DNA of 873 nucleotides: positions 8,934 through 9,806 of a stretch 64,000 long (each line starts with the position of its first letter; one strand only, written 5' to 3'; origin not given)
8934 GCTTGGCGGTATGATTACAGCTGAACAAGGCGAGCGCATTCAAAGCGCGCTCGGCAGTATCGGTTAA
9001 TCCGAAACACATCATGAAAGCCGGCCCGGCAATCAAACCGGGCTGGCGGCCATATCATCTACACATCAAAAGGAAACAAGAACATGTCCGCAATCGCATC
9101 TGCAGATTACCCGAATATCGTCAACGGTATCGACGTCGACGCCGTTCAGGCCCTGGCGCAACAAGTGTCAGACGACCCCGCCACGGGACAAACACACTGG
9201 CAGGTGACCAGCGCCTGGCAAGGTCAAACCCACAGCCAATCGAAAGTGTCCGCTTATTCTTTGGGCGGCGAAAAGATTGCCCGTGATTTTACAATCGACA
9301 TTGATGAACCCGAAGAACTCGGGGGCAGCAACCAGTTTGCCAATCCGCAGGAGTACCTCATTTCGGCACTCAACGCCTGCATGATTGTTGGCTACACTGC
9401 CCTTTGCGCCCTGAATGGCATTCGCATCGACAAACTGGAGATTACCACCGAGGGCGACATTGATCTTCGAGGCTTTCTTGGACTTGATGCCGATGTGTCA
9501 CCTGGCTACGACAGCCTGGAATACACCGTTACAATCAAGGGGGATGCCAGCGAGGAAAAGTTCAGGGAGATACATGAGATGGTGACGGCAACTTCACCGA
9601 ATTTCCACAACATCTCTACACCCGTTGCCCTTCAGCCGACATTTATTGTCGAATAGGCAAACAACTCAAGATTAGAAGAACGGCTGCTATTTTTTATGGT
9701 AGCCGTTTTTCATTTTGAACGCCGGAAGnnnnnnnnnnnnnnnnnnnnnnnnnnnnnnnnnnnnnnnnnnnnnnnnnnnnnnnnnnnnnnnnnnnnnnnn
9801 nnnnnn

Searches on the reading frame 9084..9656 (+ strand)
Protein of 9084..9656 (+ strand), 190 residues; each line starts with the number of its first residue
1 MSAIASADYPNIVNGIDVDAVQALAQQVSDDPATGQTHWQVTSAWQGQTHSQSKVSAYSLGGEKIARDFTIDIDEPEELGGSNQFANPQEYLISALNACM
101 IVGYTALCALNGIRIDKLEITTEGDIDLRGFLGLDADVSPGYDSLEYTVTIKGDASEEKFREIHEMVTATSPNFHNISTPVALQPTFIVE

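Call 85: search_protein_families(library=pfam, proteins=[window:9084-9656:+], max_evalue=0.000001)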
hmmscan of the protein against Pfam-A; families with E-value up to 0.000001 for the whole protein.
window:9084-9656:+ (190 aa): 1 family
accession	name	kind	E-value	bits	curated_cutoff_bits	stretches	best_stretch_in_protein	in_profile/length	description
PF02566.24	OsmC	-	2.9e-14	53.7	27.5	1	81-182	1-96/100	OsmC-like protein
